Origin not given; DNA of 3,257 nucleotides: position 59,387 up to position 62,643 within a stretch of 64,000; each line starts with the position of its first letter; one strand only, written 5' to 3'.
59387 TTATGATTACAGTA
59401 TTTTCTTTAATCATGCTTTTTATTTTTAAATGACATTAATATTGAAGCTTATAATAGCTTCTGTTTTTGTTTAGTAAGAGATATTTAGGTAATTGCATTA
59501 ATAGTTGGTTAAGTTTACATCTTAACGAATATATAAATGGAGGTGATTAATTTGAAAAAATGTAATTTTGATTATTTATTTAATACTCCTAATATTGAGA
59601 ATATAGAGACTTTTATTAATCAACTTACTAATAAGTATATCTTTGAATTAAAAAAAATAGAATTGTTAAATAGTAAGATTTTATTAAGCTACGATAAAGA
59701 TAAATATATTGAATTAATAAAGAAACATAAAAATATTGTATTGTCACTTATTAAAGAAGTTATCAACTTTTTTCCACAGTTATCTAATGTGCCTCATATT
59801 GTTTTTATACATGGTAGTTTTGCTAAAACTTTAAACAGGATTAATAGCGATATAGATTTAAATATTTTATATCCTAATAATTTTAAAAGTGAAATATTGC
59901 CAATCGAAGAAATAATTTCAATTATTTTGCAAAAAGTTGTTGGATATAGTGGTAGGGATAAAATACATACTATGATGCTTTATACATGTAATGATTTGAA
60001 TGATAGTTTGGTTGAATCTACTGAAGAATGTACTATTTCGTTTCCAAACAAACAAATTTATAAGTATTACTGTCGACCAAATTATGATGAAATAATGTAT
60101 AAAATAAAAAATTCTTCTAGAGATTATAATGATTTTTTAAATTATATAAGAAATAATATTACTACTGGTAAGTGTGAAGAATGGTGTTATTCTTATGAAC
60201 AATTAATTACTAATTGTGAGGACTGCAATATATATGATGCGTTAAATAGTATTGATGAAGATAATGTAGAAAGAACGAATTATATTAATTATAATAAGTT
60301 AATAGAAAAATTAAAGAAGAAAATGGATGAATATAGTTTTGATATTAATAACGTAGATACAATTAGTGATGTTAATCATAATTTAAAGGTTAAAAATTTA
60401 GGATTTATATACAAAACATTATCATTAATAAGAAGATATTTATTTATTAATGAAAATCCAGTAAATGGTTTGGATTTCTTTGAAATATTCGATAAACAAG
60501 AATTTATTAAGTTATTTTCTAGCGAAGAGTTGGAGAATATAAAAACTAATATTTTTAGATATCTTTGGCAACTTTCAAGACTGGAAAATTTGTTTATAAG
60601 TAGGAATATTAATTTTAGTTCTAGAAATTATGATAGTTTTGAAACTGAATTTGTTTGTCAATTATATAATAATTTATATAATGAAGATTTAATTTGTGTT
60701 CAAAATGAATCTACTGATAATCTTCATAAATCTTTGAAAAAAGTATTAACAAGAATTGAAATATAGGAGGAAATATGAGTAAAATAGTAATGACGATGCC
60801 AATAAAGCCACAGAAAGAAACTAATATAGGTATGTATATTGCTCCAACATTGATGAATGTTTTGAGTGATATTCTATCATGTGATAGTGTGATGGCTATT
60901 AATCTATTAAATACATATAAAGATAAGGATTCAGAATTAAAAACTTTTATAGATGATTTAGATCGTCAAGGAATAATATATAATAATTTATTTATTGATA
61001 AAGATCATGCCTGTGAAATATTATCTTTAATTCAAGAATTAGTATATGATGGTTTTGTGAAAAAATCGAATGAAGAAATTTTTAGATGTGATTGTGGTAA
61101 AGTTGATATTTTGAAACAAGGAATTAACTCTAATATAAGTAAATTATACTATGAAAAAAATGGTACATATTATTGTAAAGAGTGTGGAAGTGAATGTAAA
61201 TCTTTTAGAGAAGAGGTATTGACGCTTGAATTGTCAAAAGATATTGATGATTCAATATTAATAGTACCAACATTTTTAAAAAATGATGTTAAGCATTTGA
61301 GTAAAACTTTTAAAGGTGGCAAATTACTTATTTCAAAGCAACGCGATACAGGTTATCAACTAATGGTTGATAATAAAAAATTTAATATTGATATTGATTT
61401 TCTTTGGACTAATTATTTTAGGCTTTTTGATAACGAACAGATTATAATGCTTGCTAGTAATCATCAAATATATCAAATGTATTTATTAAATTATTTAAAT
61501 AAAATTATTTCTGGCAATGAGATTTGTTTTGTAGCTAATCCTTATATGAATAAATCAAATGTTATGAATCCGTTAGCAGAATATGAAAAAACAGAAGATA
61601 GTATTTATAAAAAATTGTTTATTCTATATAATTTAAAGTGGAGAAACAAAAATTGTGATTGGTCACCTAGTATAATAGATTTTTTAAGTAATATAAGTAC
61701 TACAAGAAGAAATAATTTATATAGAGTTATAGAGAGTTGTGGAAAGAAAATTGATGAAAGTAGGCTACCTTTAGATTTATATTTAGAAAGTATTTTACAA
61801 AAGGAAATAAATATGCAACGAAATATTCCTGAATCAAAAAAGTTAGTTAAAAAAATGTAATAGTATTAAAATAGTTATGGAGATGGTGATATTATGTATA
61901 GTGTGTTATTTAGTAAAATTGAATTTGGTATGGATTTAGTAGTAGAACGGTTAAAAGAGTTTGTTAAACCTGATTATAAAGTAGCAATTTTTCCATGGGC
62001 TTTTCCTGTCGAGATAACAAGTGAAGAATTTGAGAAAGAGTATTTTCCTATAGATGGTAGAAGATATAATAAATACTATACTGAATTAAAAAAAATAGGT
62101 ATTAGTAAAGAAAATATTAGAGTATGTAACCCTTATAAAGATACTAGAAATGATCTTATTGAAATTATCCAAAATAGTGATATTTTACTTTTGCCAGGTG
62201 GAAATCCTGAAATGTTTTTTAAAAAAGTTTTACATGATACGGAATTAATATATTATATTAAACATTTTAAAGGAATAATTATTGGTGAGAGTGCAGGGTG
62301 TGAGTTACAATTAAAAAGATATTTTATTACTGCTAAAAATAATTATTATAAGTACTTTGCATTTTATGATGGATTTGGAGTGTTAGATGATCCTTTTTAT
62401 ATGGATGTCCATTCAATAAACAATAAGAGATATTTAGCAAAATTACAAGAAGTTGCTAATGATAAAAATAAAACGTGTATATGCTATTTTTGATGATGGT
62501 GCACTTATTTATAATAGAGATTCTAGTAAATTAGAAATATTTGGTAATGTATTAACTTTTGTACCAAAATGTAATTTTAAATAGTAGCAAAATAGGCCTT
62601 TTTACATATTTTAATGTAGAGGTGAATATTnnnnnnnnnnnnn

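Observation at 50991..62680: Three direct copies of a 96-bp segment (amidase RBS plus codons 1-17) delimit two tandem cargo islands that encode no recombinase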

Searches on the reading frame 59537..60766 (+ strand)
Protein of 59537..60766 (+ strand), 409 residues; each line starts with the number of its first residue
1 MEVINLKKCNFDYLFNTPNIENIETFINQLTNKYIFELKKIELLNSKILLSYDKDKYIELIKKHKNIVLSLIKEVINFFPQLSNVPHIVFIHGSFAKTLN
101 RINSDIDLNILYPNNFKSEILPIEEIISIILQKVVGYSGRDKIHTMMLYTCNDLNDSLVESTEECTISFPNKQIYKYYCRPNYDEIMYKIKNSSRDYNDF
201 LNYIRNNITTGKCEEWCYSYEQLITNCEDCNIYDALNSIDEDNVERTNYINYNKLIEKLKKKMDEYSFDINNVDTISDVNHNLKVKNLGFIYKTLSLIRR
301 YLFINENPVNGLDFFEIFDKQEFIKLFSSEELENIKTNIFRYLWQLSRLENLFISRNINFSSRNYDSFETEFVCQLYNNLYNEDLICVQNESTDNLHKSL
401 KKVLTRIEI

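Call 8: search_protein_families(library=padloc, proteins=[window:59537-60766:+], max_evalue=0.01)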
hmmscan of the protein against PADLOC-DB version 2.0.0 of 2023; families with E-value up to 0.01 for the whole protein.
window:59537-60766:+ (409 aa): 2 families
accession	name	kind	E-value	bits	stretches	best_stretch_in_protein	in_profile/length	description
PDLC04372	PDC-M05A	-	0.0065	14.8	0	86-126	76-116/167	-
PDLC04368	PDC-M05A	-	0.0067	14.3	0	82-111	103-132/201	-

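Call 9: search_protein_families(library=pfam, proteins=[window:59537-60766:+], max_evalue=0.01)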
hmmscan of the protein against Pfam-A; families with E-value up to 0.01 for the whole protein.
window:59537-60766:+ (409 aa): 3 families
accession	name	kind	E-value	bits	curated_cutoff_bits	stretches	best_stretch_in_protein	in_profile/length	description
PF18765.7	Polbeta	-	7.3e-07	29.7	26.9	1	75-128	3-56/93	Polymerase beta, Nucleotidyltransferase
PF01909.29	NTP_transf_2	-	1.1e-06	29.3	21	1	72-162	1-86/93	Nucleotidyltransferase domain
PF17618.7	SL4P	-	0.0071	16.8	28.1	0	248-287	22-61/88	Uncharacterized Strongylid L4 protein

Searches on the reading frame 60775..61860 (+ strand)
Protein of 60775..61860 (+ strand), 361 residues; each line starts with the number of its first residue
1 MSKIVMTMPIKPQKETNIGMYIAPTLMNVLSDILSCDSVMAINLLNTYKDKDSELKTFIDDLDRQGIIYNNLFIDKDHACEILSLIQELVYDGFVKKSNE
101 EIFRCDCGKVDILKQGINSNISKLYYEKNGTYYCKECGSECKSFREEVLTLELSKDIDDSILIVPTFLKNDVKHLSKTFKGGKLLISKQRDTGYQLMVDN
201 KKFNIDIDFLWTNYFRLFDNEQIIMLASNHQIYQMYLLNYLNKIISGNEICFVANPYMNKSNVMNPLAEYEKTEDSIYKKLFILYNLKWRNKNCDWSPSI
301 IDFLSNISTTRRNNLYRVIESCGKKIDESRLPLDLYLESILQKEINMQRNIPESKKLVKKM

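Call 8: search_protein_families(library=padloc, proteins=[window:60775-61860:+], max_evalue=0.01)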
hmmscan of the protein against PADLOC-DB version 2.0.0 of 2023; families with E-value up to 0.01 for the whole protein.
window:60775-61860:+ (361 aa): 0 families

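Call 9: search_protein_families(library=pfam, proteins=[window:60775-61860:+], max_evalue=0.01)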
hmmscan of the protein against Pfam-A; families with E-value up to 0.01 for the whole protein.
window:60775-61860:+ (361 aa): 1 family
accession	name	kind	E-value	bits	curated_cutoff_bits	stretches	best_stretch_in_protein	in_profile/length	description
PF11781.13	Zn_ribbon_RRN7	-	0.0017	18.4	27.1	1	122-139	12-29/32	Zinc-finger of RNA-polymerase I-specific TFIIB, Rrn7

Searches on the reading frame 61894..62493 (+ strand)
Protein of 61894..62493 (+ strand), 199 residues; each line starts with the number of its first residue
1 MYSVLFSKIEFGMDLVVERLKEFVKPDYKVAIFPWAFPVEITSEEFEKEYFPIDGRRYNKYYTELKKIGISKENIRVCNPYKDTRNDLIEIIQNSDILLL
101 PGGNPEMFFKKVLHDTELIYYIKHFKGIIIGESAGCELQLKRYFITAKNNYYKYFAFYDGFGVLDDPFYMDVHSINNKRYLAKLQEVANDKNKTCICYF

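Call 8: search_protein_families(library=padloc, proteins=[window:61894-62493:+], max_evalue=0.01)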
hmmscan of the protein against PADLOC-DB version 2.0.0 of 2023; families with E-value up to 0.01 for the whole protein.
window:61894-62493:+ (199 aa): 0 families

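Call 9: search_protein_families(library=pfam, proteins=[window:61894-62493:+], max_evalue=0.01)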
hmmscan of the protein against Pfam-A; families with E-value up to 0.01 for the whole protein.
window:61894-62493:+ (199 aa): 1 family
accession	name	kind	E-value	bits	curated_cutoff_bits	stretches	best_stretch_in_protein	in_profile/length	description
PF03575.23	Peptidase_S51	-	0.00088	19.4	23.9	1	60-172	51-163/206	Peptidase family S51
